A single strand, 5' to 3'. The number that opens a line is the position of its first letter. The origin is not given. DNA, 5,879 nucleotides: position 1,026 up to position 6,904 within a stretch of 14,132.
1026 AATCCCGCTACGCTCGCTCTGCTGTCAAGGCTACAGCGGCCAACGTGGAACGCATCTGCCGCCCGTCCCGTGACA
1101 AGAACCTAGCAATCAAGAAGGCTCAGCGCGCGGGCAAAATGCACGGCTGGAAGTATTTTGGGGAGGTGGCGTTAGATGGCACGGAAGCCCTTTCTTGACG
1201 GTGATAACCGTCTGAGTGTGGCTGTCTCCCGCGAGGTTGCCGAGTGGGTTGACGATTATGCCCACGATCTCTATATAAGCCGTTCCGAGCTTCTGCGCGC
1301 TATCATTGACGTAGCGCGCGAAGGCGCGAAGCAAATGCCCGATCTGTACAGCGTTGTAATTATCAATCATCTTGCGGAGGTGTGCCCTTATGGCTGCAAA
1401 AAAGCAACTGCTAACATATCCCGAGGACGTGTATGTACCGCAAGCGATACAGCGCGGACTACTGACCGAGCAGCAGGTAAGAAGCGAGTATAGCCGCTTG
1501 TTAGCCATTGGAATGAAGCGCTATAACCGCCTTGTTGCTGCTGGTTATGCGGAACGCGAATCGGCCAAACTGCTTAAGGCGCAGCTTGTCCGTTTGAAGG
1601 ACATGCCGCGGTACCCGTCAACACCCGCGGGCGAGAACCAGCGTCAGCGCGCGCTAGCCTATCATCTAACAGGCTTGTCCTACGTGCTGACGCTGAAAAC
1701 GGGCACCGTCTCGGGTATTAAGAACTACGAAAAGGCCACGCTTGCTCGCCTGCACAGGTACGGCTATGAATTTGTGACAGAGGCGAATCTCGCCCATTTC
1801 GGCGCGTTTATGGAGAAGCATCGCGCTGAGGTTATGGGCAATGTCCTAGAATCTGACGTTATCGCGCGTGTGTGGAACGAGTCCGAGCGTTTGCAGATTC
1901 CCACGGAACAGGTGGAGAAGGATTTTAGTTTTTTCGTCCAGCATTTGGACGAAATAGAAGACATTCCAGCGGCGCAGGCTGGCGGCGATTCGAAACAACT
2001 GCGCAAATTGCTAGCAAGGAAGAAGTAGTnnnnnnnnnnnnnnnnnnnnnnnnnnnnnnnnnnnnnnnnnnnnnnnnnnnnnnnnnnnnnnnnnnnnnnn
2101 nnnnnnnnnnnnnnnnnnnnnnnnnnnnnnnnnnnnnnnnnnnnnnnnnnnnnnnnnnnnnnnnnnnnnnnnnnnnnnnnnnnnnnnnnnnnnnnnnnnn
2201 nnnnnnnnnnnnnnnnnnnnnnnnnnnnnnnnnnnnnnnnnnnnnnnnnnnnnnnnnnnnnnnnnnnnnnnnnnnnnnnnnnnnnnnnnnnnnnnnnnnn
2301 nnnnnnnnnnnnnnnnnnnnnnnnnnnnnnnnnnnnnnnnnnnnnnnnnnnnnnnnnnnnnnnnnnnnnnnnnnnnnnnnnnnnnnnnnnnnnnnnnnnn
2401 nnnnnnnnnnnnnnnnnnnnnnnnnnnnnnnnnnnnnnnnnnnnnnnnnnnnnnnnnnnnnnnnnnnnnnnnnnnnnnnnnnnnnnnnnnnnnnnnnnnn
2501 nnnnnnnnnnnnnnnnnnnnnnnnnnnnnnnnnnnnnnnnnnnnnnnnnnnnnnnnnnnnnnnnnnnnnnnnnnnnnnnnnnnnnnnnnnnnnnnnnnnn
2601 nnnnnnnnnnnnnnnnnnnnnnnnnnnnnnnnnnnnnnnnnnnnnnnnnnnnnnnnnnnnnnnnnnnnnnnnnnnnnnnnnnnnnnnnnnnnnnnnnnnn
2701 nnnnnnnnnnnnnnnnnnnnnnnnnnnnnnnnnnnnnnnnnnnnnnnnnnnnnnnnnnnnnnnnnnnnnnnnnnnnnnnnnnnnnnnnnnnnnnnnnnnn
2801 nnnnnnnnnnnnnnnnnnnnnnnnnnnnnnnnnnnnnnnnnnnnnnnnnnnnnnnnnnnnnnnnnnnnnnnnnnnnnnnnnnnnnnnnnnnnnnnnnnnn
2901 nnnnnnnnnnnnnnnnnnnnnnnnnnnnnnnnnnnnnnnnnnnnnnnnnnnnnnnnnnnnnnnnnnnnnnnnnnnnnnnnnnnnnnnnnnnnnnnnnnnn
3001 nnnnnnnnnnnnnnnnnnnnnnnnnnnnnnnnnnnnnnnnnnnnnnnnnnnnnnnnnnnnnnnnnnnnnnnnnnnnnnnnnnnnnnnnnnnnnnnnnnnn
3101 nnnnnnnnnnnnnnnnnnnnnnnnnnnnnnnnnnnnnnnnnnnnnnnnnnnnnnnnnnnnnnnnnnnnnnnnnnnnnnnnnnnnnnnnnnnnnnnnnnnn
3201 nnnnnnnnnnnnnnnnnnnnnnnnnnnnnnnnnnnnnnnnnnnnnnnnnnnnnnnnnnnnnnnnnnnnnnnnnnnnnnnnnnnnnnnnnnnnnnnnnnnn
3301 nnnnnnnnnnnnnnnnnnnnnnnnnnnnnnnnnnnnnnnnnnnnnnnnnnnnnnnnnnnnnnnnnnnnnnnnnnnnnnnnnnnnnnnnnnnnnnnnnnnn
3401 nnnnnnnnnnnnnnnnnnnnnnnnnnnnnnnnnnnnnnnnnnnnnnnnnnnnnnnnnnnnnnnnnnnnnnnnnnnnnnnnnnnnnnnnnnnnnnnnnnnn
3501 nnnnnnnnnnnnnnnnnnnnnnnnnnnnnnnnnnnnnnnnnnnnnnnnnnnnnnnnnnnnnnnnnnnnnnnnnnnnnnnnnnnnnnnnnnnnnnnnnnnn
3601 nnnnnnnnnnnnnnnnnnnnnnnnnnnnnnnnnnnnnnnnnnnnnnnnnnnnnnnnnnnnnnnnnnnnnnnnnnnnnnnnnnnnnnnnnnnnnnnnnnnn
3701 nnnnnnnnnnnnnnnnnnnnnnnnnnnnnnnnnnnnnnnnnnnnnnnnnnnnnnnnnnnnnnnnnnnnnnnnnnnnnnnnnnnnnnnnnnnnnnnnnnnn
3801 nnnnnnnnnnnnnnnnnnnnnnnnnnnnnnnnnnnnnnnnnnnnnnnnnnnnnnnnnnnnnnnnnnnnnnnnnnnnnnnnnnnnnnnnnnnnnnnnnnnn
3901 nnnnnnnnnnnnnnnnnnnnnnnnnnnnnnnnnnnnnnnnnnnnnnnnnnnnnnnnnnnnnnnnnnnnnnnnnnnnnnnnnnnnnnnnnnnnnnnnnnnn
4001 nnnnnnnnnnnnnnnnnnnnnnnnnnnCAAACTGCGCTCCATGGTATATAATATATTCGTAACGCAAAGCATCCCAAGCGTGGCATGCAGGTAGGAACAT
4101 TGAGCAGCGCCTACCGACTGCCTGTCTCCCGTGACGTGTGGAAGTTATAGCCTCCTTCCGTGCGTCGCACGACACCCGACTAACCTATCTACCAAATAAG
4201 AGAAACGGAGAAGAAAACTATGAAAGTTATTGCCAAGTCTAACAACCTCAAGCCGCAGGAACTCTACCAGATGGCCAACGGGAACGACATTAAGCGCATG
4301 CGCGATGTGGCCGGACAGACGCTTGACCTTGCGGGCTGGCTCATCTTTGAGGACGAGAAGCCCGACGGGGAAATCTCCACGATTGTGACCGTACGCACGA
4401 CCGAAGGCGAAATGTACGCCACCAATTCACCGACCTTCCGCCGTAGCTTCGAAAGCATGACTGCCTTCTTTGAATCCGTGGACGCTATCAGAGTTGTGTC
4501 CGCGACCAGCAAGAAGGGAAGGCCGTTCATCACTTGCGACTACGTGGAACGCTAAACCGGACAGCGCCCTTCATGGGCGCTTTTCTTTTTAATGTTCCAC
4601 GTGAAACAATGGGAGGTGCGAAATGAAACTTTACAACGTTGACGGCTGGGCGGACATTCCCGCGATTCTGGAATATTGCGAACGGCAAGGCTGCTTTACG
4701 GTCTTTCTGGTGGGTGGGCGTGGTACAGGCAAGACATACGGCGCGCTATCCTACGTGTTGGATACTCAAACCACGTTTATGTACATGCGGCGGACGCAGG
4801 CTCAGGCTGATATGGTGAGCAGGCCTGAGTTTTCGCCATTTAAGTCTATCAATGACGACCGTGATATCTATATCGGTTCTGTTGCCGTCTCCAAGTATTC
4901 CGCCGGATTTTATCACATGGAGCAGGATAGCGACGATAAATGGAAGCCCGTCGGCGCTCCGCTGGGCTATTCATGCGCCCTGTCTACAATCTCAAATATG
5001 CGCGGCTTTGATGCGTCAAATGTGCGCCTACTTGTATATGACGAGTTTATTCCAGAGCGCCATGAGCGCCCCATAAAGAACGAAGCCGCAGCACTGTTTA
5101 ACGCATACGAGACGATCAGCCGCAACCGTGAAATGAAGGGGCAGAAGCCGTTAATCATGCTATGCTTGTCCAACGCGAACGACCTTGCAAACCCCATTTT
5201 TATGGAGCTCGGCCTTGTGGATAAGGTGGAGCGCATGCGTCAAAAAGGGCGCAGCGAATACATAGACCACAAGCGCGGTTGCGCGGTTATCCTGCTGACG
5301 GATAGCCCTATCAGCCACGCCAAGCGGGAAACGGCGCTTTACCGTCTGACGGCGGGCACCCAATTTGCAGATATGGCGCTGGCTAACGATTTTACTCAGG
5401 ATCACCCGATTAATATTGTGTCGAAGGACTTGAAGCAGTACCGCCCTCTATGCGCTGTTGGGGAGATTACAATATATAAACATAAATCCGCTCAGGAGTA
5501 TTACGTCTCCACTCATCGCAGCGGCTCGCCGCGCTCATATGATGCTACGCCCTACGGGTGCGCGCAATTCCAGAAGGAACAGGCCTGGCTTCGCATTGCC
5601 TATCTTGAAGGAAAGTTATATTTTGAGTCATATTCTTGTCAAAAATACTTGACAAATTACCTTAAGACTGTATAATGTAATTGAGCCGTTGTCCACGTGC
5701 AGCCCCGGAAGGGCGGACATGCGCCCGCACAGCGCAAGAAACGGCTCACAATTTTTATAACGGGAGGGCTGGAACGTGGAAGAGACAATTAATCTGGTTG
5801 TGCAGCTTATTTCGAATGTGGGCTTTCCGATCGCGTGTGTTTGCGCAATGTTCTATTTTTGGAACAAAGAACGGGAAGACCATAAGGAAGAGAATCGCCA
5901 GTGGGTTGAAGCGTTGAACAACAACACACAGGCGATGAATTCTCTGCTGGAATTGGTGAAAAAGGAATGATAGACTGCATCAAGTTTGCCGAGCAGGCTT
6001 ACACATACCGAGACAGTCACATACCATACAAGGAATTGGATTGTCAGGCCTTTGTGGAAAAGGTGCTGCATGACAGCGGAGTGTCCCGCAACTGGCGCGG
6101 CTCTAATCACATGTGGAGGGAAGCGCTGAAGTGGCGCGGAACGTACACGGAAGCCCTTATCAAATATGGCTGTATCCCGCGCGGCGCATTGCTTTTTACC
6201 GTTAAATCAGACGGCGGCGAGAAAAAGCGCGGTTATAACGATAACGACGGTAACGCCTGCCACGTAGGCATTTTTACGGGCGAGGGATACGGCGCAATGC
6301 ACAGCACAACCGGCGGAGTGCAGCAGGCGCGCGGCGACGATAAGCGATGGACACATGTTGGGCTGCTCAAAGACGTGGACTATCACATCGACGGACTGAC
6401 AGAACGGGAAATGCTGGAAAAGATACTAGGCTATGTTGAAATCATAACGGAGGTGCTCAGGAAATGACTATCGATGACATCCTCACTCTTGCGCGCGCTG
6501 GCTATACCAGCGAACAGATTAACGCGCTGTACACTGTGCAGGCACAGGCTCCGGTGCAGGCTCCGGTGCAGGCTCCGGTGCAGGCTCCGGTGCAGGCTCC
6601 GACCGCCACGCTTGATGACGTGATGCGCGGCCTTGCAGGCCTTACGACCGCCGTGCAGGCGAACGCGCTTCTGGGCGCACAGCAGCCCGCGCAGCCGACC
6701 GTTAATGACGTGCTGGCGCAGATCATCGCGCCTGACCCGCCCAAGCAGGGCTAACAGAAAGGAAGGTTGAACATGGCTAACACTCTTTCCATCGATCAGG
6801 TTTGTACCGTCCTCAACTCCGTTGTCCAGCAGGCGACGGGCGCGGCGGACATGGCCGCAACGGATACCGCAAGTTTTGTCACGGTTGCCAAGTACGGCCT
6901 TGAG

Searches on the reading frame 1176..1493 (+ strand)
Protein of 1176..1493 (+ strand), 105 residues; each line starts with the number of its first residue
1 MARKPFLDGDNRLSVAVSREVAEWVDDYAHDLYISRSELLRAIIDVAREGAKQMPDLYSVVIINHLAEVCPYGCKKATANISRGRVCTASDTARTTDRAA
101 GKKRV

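Call 6: search_protein_families(library=pfam, max_evalue=0.01, proteins=[window:1176-1493:+])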
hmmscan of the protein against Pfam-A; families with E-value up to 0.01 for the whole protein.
window:1176-1493:+ (105 aa): 0 families

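Call 9: search_protein_families(library=phrogs, max_evalue=0.01, proteins=[window:1176-1493:+])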
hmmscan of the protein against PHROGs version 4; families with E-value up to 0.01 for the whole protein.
window:1176-1493:+ (105 aa): 1 family
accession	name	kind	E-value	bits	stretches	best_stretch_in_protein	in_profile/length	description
phrog_26359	-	unknown function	0.0022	19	1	12-74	57-120/189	-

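Call 46: search_protein_families(library=padloc, max_evalue=1, proteins=[window:1176-1493:+])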
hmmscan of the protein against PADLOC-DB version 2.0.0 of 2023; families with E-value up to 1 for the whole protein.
window:1176-1493:+ (105 aa): 0 families

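Call 84: search_solved_structures(query=window:1176-1493:+, max_evalue=10, show_alignments=1)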
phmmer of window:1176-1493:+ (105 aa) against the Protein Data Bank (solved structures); distinct sequences matched with E-value up to 10: 5.
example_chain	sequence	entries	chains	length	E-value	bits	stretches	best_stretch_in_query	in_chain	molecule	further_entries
5cwo_A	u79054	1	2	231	0.012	19.1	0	28-59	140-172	Designed helical repeat protein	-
8fbi_A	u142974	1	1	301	0.75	13.3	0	28-58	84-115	KWOCA_39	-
1k19_A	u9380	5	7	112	0.82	13.2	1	27-85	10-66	Chemosensory Protein CSP2 | CHEMOSENSORY PROTEIN A6 | chemosensory protein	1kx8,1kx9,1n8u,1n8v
8jja_A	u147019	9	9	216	0.9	13.1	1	30-98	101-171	bis(5'-nucleosyl)-tetraphosphatase (symmetrical)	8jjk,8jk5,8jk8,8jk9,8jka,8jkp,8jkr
8d5i_A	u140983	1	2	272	0.99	12.9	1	10-101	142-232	folP-SMZ_B27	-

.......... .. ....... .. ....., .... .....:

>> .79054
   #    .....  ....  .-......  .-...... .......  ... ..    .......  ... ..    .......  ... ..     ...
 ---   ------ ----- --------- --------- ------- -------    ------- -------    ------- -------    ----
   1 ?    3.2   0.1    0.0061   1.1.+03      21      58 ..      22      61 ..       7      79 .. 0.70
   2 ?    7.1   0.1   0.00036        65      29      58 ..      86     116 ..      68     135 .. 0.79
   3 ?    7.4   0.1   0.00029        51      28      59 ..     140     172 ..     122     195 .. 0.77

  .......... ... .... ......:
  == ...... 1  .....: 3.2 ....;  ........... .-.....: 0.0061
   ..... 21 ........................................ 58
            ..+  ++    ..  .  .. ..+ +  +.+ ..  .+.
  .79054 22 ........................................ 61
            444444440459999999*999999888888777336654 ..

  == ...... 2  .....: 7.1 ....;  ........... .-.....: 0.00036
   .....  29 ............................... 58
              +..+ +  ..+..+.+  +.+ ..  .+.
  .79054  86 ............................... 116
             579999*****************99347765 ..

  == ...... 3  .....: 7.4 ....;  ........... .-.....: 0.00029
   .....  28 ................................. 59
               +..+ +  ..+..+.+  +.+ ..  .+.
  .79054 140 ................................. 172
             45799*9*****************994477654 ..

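Call 85: search_protein_families(library=ncbifam, max_evalue=1, proteins=[window:1176-1493:+])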
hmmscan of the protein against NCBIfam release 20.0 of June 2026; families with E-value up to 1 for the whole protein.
window:1176-1493:+ (105 aa): 2 families
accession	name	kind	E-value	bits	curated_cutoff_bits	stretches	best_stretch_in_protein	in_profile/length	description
NF004798.0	PRK06147.1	equivalog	0.043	13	342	1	7-94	60-143/349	3-oxoacyl-(acyl carrier protein) synthase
NF050181.1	TA_anti_VapB_Myco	equivalog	0.085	13.4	60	1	17-45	9-37/72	type II toxin-antitoxin system VapB family antitoxin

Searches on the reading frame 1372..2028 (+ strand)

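Call 6: search_protein_families(library=pfam, max_evalue=0.01, proteins=[window:1372-2028:+])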
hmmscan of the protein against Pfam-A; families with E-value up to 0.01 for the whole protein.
window:1372-2028:+ (218 aa): 0 families

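Call 9: search_protein_families(library=phrogs, max_evalue=0.01, proteins=[window:1372-2028:+])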
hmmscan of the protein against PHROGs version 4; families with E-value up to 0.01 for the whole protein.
window:1372-2028:+ (218 aa): 0 families

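Call 46: search_protein_families(library=padloc, max_evalue=1, proteins=[window:1372-2028:+])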
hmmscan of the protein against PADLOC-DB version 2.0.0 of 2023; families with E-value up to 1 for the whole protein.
window:1372-2028:+ (218 aa): 0 families

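Call 85: search_protein_families(library=ncbifam, max_evalue=1, proteins=[window:1390-2028:+])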
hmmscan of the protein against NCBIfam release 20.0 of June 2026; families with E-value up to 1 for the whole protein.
window:1390-2028:+ (212 aa): 1 family
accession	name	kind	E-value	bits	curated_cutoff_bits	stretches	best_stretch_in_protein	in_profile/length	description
TIGR03060.1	PS_II_psb29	equivalog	0.004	16.9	139.3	0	157-191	164-198/214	photosystem II biogenesis protein Psp29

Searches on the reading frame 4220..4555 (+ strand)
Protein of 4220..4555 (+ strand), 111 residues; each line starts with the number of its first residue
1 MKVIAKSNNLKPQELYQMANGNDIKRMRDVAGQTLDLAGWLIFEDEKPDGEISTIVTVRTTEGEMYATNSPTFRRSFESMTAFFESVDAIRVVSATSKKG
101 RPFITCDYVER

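Call 6: search_protein_families(library=pfam, max_evalue=0.01, proteins=[window:4220-4555:+])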
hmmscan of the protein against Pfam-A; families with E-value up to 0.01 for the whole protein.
window:4220-4555:+ (111 aa): 0 families

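Call 9: search_protein_families(library=phrogs, max_evalue=0.01, proteins=[window:4220-4555:+])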
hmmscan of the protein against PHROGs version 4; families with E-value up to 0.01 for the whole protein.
window:4220-4555:+ (111 aa): 1 family
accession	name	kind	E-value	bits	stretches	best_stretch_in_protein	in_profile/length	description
phrog_6243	-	DNA, RNA and nucleotide metabolism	0.0014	19.4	1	14-103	59-157/166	single strand DNA binding protein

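Call 85: search_protein_families(library=ncbifam, max_evalue=1, proteins=[window:4220-4555:+])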
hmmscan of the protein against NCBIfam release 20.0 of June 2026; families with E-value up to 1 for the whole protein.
window:4220-4555:+ (111 aa): 0 families

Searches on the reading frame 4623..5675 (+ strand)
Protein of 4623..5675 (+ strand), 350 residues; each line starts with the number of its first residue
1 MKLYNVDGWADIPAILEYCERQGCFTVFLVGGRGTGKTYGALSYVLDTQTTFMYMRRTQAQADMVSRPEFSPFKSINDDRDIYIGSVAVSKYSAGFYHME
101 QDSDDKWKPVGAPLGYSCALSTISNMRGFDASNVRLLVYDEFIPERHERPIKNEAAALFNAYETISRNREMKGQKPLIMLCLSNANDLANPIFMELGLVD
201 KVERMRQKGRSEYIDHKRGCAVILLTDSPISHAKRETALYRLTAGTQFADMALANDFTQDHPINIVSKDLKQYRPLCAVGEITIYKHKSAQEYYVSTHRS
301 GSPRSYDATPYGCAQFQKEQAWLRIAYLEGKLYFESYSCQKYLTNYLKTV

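Call 6: search_protein_families(library=pfam, max_evalue=0.01, proteins=[window:4623-5675:+])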
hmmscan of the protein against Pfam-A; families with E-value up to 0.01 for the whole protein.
window:4623-5675:+ (350 aa): 1 family
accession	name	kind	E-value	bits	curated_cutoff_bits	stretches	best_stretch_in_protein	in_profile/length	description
PF05894.18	Podovirus_Gp16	-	7.9e-18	65.4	25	1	27-265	20-231/331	Podovirus DNA encapsidation protein (Gp16)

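Call 60: find_encoding_contigs(protein=window:4623-5675:+, flank=10000, max_places=10)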
Protein window:4623-5675:+ (350 aa): 3 contigs read that carry it; 1 place shown.
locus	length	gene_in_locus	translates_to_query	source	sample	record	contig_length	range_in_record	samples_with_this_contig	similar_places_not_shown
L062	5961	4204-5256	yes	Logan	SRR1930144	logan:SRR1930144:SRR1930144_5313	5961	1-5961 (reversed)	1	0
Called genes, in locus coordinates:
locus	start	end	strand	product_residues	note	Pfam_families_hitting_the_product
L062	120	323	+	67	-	-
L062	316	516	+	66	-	-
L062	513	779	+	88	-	-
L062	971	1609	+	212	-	-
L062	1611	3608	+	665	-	PF03175:DNA_pol_B_2 (weak)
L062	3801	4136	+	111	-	-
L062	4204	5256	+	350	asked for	PF05894:Podovirus_Gp16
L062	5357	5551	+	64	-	-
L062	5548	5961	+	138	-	?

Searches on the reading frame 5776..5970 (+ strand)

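Call 6: search_protein_families(library=pfam, max_evalue=0.01, proteins=[window:5776-5970:+])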
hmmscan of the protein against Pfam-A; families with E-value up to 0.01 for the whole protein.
window:5776-5970:+ (64 aa): 1 family
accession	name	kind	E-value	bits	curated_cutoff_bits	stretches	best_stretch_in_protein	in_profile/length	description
PF18895.5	T4SS_pilin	-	0.0046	17.4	26.6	1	2-47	6-51/71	Type IV secretion system pilin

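Call 9: search_protein_families(library=phrogs, max_evalue=0.01, proteins=[window:5776-5970:+])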
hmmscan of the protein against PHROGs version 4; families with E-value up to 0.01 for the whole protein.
window:5776-5970:+ (64 aa): 2 families
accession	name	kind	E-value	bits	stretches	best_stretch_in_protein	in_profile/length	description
phrog_9829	-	unknown function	9.8e-08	33.3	1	8-56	3-51/95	-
phrog_4898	-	lysis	6.7e-07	30.5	1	8-57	4-47/62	holin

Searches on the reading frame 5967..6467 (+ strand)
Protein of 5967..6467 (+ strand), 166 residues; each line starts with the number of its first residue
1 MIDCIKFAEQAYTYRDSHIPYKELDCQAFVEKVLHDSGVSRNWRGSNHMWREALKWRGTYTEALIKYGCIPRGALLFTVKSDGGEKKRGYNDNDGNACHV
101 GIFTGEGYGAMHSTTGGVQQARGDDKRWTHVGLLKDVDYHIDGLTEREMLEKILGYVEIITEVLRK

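Call 7: search_protein_families(library=pfam, max_evalue=0.01, proteins=[window:5967-6467:+])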
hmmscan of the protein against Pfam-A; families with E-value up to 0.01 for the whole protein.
window:5967-6467:+ (166 aa): 1 family
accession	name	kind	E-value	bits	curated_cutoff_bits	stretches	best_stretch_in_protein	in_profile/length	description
PF00877.26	NLPC_P60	-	0.0021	18.4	23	0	22-130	12-98/105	NlpC/P60 family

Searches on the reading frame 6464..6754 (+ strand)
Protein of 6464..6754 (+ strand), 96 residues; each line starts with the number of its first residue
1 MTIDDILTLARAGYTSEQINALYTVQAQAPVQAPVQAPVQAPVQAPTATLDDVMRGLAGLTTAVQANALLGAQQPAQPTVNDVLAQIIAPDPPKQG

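Call 7: search_protein_families(library=pfam, max_evalue=0.01, proteins=[window:6464-6754:+])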
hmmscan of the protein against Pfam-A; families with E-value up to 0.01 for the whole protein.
window:6464-6754:+ (96 aa): 0 families

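Call 9: search_protein_families(library=phrogs, max_evalue=0.01, proteins=[window:6464-6754:+])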
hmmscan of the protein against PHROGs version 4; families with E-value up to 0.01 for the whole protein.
window:6464-6754:+ (96 aa): 1 family
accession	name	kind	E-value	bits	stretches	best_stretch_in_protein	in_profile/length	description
phrog_137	-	connector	0.0084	16.5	0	12-70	28-89/222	head-tail adaptor Ad1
